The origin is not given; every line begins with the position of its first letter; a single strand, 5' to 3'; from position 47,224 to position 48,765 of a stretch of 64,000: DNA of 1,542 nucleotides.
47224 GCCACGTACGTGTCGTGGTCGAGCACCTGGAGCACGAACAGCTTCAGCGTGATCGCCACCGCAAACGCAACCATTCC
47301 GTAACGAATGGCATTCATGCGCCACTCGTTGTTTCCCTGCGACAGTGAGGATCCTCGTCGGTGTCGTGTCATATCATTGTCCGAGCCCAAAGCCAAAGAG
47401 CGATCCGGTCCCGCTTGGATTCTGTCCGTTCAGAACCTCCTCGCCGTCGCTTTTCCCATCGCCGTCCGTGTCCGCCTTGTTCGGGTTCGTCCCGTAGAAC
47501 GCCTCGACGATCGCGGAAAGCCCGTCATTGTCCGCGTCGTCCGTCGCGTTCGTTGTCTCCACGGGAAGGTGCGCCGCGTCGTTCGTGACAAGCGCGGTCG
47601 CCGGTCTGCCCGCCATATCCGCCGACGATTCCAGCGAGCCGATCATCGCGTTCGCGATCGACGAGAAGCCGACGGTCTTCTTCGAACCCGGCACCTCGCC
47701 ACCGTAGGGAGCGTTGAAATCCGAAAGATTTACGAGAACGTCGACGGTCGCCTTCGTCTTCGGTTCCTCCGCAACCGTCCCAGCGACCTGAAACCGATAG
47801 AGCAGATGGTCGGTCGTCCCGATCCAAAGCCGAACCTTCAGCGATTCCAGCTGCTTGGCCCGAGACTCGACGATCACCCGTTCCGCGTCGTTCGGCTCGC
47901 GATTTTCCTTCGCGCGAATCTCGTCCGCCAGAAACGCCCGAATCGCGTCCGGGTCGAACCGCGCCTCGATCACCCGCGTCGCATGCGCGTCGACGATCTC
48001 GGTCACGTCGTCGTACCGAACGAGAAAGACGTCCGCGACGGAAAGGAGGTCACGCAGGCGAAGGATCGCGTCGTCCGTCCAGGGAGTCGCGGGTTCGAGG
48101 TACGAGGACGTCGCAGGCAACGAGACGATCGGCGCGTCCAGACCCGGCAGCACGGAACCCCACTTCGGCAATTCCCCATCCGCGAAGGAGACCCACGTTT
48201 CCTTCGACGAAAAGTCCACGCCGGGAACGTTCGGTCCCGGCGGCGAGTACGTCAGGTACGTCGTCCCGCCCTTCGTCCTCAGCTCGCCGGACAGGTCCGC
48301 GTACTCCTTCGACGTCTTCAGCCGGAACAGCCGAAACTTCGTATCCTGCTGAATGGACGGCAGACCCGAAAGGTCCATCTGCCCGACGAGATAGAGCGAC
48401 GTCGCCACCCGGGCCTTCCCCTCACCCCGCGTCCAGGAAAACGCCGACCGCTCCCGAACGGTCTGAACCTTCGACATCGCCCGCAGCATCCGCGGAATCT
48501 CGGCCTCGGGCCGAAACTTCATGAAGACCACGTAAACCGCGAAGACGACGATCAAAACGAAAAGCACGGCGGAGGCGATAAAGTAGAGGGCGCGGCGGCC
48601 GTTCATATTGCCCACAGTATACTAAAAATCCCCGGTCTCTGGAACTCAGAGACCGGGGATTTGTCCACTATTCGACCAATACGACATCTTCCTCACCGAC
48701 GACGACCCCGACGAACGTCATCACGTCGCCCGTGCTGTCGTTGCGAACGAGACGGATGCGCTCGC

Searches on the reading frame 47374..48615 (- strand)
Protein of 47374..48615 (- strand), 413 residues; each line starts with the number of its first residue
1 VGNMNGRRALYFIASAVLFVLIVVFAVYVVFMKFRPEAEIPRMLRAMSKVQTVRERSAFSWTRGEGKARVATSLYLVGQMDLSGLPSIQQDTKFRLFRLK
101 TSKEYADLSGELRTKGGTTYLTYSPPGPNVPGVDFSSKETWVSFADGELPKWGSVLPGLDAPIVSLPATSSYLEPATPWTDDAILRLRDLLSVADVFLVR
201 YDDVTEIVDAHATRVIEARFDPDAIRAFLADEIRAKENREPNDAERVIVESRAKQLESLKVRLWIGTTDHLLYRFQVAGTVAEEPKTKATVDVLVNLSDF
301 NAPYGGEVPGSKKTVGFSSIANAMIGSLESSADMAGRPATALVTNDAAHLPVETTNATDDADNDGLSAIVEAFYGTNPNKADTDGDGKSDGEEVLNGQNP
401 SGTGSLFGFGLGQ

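Call 32: search_protein_families(library=pfam, proteins=[window:47374-48615:-], max_evalue=0.00001)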
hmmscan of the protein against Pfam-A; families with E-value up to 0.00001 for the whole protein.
window:47374-48615:- (413 aa): 1 family
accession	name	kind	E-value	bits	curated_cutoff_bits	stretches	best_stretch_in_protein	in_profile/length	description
PF18884.5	TSP3_bac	-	4e-09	36.6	25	0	360-381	1-22/22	Bacterial TSP3 repeat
